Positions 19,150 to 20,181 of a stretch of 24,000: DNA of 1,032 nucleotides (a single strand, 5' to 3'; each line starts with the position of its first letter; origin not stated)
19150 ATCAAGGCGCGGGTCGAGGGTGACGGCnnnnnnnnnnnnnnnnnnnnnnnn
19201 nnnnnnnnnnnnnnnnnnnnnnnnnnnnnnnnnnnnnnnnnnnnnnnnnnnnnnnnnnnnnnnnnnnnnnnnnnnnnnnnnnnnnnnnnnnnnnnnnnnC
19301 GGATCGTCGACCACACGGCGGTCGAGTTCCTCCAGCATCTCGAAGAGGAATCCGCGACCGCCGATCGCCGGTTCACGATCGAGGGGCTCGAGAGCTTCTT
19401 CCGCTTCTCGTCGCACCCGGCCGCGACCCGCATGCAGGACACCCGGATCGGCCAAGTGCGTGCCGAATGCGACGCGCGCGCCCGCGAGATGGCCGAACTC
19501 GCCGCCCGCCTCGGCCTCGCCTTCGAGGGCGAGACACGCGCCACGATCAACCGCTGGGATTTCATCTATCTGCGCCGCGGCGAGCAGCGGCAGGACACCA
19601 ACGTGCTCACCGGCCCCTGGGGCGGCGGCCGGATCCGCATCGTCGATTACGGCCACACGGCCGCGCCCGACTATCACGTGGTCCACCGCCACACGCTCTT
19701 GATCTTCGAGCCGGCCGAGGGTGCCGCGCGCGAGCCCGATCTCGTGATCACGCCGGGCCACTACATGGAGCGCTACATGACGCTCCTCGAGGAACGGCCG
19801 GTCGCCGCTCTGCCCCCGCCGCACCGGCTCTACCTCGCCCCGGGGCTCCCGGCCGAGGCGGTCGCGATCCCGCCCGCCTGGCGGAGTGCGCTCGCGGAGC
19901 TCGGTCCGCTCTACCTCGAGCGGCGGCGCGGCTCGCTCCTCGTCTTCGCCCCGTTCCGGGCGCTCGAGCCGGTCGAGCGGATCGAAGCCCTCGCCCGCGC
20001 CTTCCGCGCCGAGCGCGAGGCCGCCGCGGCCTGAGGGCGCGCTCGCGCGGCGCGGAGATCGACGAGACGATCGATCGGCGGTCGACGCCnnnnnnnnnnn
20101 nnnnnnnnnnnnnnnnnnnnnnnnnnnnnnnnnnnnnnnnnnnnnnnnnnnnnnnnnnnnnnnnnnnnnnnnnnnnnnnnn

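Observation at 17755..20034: SulP transporter closing the carboxysome operon carries an unrecognised extension of about 200 aa beyond its STAS domain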

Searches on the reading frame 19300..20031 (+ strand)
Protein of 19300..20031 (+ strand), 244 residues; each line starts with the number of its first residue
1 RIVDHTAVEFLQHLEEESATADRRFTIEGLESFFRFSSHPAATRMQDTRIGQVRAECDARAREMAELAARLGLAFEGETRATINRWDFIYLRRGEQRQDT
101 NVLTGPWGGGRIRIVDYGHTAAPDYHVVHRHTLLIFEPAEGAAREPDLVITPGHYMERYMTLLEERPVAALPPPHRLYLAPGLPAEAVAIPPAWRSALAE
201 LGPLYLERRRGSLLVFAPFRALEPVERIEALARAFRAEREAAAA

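Call 4: search_protein_families(library=pfam, proteins=[window:19300-20031:+], max_evalue=1)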
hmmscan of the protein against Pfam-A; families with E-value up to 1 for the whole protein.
window:19300-20031:+ (244 aa): 0 families

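Call 6: search_protein_families(library=ncbifam, proteins=[window:19300-20031:+], max_evalue=1)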
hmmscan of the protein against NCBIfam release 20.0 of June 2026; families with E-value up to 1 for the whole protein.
window:19300-20031:+ (244 aa): 0 families

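Call 8: find_homologous_proteins(query=window:19381-20031:+)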
Query window:19381-20031:+ (217 aa): 2 proteins with E <= 0.001 among 3819 candidates.
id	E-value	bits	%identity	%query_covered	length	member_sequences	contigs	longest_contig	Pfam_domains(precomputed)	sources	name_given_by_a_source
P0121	3.9e-117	407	86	100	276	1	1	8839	-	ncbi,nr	ncbi:MAG: hypothetical protein NZ555_12655, partial [Geminicoccaceae bacterium]|nr:hypothetical prot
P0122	7.3e-117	406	94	92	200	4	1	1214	-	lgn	-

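Call 24: predict_structure(alignment_id=A2)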
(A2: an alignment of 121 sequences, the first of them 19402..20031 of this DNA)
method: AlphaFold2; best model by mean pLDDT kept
length: 210 residues; sequences in the alignment: 121
mean_pLDDT: 94.2   pTM: 0.89
mean pLDDT of the five models: 94.2, 93.6, 93.2, 93.1, 92.9
residues with pLDDT >= 90: 182; 70-90: 24; 50-70: 3; < 50: 1
segments of 3 or more residues with pLDDT < 50: none
pLDDT, mean of each block of 10 residues (from residue 1): 71 90 97 98 98 95 97 96 95 95 95 96 95 92 96 92 97 97 97 97 91
secondary structure, 60 per line:
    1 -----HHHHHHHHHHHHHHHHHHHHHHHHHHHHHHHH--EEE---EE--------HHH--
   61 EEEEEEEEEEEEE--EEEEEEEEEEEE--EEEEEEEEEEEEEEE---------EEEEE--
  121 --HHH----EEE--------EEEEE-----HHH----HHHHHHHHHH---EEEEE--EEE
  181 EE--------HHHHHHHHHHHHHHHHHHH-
elements in order: H6-37 E40-42 E61-73 E76-87 E90-104 E114-118 E130-132 E141-145 H158-167 E171-175 E178-182 H191-209

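Call 26: fold_search(model_id=the predicted structure, library=pdb)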
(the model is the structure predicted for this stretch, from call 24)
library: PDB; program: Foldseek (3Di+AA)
matches with E <= 10: 273; with E <= 0.001: 1
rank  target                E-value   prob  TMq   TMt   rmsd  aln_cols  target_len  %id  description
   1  6t84                  1.8e-04  1.00  0.56  0.64   5.4       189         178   15  crystal structure of the mycobacterial trehalose monomycolate transport factor A, TtfA (released 2019-12-25)
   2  9bct_D                2.2e-01  0.09  0.14  0.12  17.8       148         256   11  Cryo-EM structure of Thermococcus kodakarensis FttA-dependent transcription pre-termination complex containing 44 nt R (released 2024-07-31)
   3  7tm3_4                6.0e-01  0.30  0.34  0.23   7.1       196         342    8  Structure of the rabbit 80S ribosome stalled on a 2-TMD Rhodopsin intermediate in complex with the multipass transloco (released 2022-10-19)
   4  4igb_D                6.7e-01  0.02  0.11  0.07  17.8       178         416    6  Crystal structure of the N-terminal domain of the Streptococcus gordonii adhesin Sgo0707 (released 2013-06-05)
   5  6dv5_L                9.9e-01  0.02  0.12  0.14  17.9       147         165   12  Oligomeric complex of a Hsp27 24-mer at 3.6 A resolution (released 2019-06-26)
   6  6kf3_D                1.0e+00  0.02  0.13  0.11  21.8       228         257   10  Cryo-EM structure of Thermococcus kodakarensis RNA polymerase (released 2020-07-01)
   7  9i2s_A                1.1e+00  0.03  0.12  0.14  16.5       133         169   13  Velvet domain of the transcriptional regulator VeA (released 2025-05-07)
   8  6dv5_J                1.2e+00  0.04  0.12  0.15  14.9       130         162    9  Oligomeric complex of a Hsp27 24-mer at 3.6 A resolution (released 2019-06-26)
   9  6dv5_P                1.3e+00  0.03  0.13  0.14  16.3       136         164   11  Oligomeric complex of a Hsp27 24-mer at 3.6 A resolution (released 2019-06-26)
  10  6dv5_H                1.3e+00  0.02  0.11  0.14  16.2       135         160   10  Oligomeric complex of a Hsp27 24-mer at 3.6 A resolution (released 2019-06-26)
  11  7xtp_B                1.5e+00  0.04  0.15  0.17  13.3       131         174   11  eIF4E in Complex with a Disulphide-Free Autonomous VH Domain (released 2022-07-27)
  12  8v1t_B                1.5e+00  0.02  0.12  0.10  14.4       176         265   10  Herpes simplex virus 1 polymerase holoenzyme bound to DNA and acyclovir triphosphate in closed conformation (released 2024-09-04)
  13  8s15                  1.5e+00  0.06  0.17  0.12  18.3       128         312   10  c-KIT kinase domain in complex with nintedanib (released 2025-09-03)
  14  1viq_C                1.6e+00  0.06  0.18  0.19  15.2       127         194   18  Crystal structure of putative ADP ribose pyrophosphatase (released 2003-12-30)
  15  5t46_C                1.7e+00  0.05  0.16  0.18  13.2       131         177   11  Crystal structure of the human eIF4E-eIF4G complex (released 2016-10-26)
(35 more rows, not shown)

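Call 30: search_solved_structures(query=A3, max_evalue=10, show_alignments=2)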
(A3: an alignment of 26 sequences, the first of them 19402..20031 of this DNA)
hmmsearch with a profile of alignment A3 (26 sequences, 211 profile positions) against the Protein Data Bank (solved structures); distinct sequences matched with E-value up to 10: 4.
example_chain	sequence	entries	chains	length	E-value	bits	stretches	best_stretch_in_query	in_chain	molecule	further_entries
4kt6_A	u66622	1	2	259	0.19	14.2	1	129-186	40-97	Nicotine adenine dinucleotide glycohydrolase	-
21vt_A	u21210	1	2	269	0.2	14.2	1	94-135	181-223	Cobaltochelatase subunit CobT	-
3pnt_A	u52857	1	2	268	0.26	13.8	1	129-185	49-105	NAD+-glycohydrolase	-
9uka_G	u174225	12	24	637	0.61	12.6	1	94-135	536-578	Cobaltochelatase subunit CobT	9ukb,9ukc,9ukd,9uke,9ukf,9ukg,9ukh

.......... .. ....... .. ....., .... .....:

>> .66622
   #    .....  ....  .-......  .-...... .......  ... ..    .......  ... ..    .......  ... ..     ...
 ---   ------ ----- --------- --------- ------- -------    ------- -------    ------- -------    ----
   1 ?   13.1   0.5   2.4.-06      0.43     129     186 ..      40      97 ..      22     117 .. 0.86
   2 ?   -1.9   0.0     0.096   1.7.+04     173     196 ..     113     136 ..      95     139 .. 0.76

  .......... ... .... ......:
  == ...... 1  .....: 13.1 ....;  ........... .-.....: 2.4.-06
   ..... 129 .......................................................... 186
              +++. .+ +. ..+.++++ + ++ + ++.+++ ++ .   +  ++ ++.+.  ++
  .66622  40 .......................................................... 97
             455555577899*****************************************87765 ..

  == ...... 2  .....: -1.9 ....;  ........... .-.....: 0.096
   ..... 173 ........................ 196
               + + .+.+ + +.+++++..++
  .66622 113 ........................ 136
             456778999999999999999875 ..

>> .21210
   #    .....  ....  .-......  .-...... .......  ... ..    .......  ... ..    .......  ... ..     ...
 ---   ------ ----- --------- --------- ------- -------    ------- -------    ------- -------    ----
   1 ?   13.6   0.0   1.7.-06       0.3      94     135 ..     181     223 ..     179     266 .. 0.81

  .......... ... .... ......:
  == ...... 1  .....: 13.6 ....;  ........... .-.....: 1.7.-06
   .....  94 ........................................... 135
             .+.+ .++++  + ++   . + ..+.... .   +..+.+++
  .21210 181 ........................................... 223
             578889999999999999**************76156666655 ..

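Call 36: find_related_loci(query=A3, collection=genome_contigs, flank=10000)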
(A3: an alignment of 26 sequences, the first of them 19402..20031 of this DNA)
Query A3 (210 aa) in genome_contigs; peptide patterns used: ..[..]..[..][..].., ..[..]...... (x = any residue, [..] = any of these).
112 stretches matched a pattern; 100 encode a relative of the query (tblastn E <= 1e-3); the best 80 are kept; 80 distinct loci.
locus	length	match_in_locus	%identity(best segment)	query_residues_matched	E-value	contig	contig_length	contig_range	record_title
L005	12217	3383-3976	88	1-198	1e-115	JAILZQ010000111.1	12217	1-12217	MAG: Geminicoccaceae bacterium isolate HOT.CON.139 NODE_4776_length_12217_cov_6.882372, whole genome shotgun sequence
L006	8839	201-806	88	1-202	2e-115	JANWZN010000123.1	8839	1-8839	MAG: Geminicoccaceae bacterium isolate SKYG96 NODE_123_length_8839_cov_4.350491, whole genome shotgun sequence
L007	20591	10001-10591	88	1-197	6e-113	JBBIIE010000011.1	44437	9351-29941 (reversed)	MAG: Geminicoccaceae bacterium isolate BQF270218_bin_130 NODE_521_length_44437_cov_2.71912, whole genome shotgun sequenc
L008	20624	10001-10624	76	2-209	2e-100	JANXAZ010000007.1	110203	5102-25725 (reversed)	MAG: Geminicoccaceae bacterium isolate SKYB19 NODE_7_length_110203_cov_15.812152, whole genome shotgun sequence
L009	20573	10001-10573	53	2-195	2e-59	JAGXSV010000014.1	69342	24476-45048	MAG: Hydrogenophaga sp. isolate CROMO_BS_123_1 c_000000141665, whole genome shotgun sequence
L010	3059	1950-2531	52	2-198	2e-58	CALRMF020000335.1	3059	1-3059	MAG: Curvibacter sp. AEP1-3 isolate JJ-CU23-05-13-m1-bin220 genome assembly, contig: JJ-NAD34-325-C1992, whole genome sh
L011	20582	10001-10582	52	2-198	2e-58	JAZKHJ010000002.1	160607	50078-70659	MAG: Pseudomonadota bacterium isolate DC_SW_03_SPN07022020-bin004_1 DCSW031SPN_B004_1_000000000002, whole genome shotgun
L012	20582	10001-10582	52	2-198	2e-58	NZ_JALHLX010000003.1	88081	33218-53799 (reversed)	MAG: Hydrogenophaga sp. isolate Bin_25_3 c_000000001578, whole genome shotgun sequence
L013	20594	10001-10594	53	2-198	3e-58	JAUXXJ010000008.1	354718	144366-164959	MAG: Rhodocyclaceae bacterium isolate C17_concoct.bin.29 C17_k141_9600, whole genome shotgun sequence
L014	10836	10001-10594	52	1-201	2e-58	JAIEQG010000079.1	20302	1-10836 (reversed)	MAG: Burkholderiales bacterium isolate co.spades.DASTOOL.2.5kb_123 c_000000437225, whole genome shotgun sequence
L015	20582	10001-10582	52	2-198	2e-58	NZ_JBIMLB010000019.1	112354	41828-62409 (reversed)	MAG: Hydrogenophaga sp. isolate CCAP1427_2_bin-020 CCAP1427_2_bin-020_c19, whole genome shotgun sequence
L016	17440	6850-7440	55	2-198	3e-58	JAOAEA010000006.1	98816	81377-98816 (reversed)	MAG: Burkholderiales bacterium isolate SKW247 NODE_6_length_98816_cov_4.647235, whole genome shotgun sequence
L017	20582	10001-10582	52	2-198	2e-58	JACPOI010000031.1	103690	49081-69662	MAG: Burkholderiales bacterium isolate NC_groundwater_597_Pr5_B-0.1um_65_17 alan_book_18_scaffold_144348, whole genome s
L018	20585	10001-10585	50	2-199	1e-56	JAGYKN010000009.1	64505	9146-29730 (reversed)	MAG: Burkholderiaceae bacterium isolate M30B68 9, whole genome shotgun sequence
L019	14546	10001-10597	49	1-201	5e-54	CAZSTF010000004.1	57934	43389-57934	MAG TPA_asm: uncultured Alcaligenaceae bacterium isolate SRP290908_co2_19 genome assembly, contig: NODE_607_length_57934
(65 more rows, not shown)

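Call 38: search_protein_representatives(alignment_id=A3)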
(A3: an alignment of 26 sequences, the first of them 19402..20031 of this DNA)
Query: 26 sequences, 211 profile positions. Proteins with E-value up to 0.001 (for the whole library): 655; up to 1e-10: 41; up to 1e-30: 16. The best 150 are listed.
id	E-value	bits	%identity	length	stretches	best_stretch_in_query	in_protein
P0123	3.7e-74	265.0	-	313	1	1-207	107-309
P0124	1.5e-73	263.0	-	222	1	1-205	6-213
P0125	2.7e-69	249.1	-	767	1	1-204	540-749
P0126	4.5e-69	248.3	-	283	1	1-204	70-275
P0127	1.5e-68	246.6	-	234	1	22-204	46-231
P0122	1.1e-67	243.8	-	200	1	11-206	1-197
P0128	1.5e-65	236.9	-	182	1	30-202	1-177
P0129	2.9e-64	232.6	-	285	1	42-206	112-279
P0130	5.0e-53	195.9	-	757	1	2-205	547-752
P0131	1.1e-48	181.7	-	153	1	18-165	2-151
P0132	1.1e-44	168.7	-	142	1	69-204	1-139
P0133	5.2e-43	163.2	-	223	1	1-206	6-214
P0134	5.2e-41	156.6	-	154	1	69-205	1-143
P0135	3.0e-40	154.2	-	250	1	1-202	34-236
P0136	3.0e-37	144.4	-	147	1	69-205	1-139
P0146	2.8e-14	69.3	-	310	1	24-193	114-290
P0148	1.2e-12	64.0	-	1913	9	49-93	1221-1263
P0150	2.4e-12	63.0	-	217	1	21-188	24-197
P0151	4.6e-12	62.1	-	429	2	24-199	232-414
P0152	1.7e-11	60.2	-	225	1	24-195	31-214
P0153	1.9e-11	60.1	-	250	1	20-199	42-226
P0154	2.0e-11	60.0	-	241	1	23-199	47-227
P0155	2.1e-11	59.9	-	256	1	19-199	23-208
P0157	2.8e-11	59.5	-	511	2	21-84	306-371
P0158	3.7e-11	59.1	-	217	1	24-204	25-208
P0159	4.1e-11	59.0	-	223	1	29-198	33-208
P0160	6.6e-11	58.3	-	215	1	22-201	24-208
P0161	8.0e-11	58.0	-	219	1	22-198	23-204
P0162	9.5e-11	57.8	-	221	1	19-201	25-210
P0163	1.1e-10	57.5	-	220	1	24-191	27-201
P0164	1.1e-10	57.5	-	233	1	21-198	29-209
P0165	1.4e-10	57.2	-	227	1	20-204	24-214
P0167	1.5e-10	57.1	-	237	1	22-184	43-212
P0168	1.7e-10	56.9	-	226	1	21-205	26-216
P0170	1.9e-10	56.8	-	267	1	22-204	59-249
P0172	2.6e-10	56.3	-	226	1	21-198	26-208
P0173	2.8e-10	56.2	-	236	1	20-205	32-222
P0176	4.4e-10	55.6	-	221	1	20-204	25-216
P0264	1.9e-07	46.9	-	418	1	25-194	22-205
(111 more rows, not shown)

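Call 39: search_protein_families(library=pfam, proteins=[P0150, P0152, P0158, P0160, P0146, P0151, P0157, P0170, P0264, P0148], max_evalue=0.01)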
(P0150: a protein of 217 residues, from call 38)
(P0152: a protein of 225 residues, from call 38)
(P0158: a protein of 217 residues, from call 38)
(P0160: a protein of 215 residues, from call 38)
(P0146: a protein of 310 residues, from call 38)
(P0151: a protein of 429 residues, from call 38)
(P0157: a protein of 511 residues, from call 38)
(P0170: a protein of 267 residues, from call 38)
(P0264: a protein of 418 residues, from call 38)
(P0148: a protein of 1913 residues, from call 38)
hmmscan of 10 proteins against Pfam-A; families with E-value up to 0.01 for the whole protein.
P0150 (217 aa): 0 families

P0152 (225 aa): 0 families

P0158 (217 aa): 0 families

P0160 (215 aa): 0 families

P0146 (310 aa): 0 families

P0151 (429 aa): 1 family
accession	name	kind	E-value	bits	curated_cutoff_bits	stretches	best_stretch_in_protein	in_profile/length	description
PF11335.13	DUF3137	-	6.8e-10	39.4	26.1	2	124-188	31-100/139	Protein of unknown function (DUF3137)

P0157 (511 aa): 2 families
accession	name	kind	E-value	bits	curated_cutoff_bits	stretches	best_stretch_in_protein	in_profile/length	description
PF11335.13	DUF3137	-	2.9e-08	34.1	26.1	1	153-203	45-93/139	Protein of unknown function (DUF3137)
PF21347.3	DUF3108_like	-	0.0044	17.4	27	0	145-200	40-95/199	DUF3108-like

P0170 (267 aa): 1 family
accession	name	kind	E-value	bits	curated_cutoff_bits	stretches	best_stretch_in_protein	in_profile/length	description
PF04932.20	Wzy_C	-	0.0029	17.8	31.7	1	5-143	15-136/149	O-Antigen ligase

P0264 (418 aa): 1 family
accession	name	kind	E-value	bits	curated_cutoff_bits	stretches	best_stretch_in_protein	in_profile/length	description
PF05656.20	DUF805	-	1.3e-19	71.1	25.7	1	295-418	2-110/111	Protein of unknown function (DUF805)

P0148 (1913 aa): 4 families
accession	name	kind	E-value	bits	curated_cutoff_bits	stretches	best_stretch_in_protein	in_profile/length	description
PF08309.17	LVIVD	-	3.3e-23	81.2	20.2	0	1152-1168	5-21/42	LVIVD repeat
PF15869.11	TolB_like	-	4.6e-05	23.3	29.2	0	1012-1061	226-275/296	TolB-like 6-blade propeller-like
PF09255.16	Antig_Caf1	-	0.00011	22.8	25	0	939-1009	27-98/136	Caf1 Capsule antigen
PF06451.17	Moricin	-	0.00022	21.4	27.6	0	579-603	32-56/62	Moricin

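Call 44: search_protein_families(library=pfam, alignment_id=A4, max_evalue=1)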
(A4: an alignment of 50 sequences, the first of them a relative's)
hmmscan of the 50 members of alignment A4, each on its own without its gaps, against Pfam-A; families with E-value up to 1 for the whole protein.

A. member 1, P0150 (217 aa): 1 family
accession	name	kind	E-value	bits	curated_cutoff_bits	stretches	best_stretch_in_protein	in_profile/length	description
PF19880.4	DUF6353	-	0.045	13.7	25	1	10-45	74-110/253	Family of unknown function (DUF6353)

B. families by the number of members that match (of 50 scanned): 36 families (the first 25 are shown)
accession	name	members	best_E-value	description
PF11335.13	DUF3137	11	0.00024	Protein of unknown function (DUF3137)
PF14316.11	DUF4381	4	0.031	Domain of unknown function (DUF4381)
PF02038.21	ATP1G1_PLM_MAT8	2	0.0083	ATP1G1/PLM/MAT8 family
PF05545.16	FixQ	2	0.097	Cbb3-type cytochrome oxidase component FixQ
PF06667.17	PspB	2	0.15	Phage shock protein B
PF12669.12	FeoB_associated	2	0.2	FeoB-associated Cys-rich membrane protein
PF07862.16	Nif11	1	0.0075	Nif11 domain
PF00948.26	Flavi_NS1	1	0.01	Flavivirus non-structural Protein NS1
PF23933.1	DUF7269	1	0.013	Family of unknown function (DUF7269)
PF23906.1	DUF7248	1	0.016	Family of unknown function (DUF7248)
PF19880.4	DUF6353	1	0.045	Family of unknown function (DUF6353)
PF16080.10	Phage_holin_2_3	1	0.05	Bacteriophage holin family HP1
PF05230.16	MASE2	1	0.068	MASE2 domain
PF22549.1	ARPP-2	1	0.072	ARPP-2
PF13176.12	TPR_7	1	0.082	Tetratricopeptide repeat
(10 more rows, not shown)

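Call 45: list_cluster_members(proteins=[P0150, P0152, P0158, P0160, P0153, P0161, P0165, P0172])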
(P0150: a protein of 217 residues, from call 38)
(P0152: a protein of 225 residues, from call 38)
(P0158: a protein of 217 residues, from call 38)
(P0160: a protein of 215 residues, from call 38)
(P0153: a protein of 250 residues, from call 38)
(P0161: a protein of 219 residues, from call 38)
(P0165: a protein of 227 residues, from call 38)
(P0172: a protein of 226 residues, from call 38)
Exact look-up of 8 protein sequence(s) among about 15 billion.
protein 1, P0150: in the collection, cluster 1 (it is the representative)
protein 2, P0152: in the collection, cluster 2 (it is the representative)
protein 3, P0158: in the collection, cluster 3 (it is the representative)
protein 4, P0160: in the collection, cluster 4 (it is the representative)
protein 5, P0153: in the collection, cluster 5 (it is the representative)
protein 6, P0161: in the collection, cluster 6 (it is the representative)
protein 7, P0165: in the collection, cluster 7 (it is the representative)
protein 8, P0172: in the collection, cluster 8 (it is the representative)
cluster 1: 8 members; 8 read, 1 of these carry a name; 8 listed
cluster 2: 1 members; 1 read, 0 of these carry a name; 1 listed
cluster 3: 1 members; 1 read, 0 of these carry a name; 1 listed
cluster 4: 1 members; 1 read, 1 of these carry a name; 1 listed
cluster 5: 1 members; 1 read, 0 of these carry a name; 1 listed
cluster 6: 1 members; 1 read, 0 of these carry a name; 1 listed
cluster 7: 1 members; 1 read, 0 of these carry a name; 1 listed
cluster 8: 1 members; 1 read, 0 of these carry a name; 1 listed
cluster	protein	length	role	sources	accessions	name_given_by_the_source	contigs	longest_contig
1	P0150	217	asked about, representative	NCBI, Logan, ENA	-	-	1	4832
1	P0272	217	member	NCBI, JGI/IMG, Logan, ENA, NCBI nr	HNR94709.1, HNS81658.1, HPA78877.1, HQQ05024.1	MAG TPA: hypothetical protein PKM67_09405 [Kiritimatiellia bacterium] | hypothetical protein [Kiritimatiellia bacterium]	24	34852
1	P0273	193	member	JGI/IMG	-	-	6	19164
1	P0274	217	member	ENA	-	-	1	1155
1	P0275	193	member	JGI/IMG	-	-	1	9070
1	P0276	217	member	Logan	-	-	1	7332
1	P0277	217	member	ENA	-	-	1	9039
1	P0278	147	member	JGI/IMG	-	-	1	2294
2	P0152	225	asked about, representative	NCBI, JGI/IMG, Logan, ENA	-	-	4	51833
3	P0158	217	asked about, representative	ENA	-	-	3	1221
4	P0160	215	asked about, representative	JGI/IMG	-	hypothetical protein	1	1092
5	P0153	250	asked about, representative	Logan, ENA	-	-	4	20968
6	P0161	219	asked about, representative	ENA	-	-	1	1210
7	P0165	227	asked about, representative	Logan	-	-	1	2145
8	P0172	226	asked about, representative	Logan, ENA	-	-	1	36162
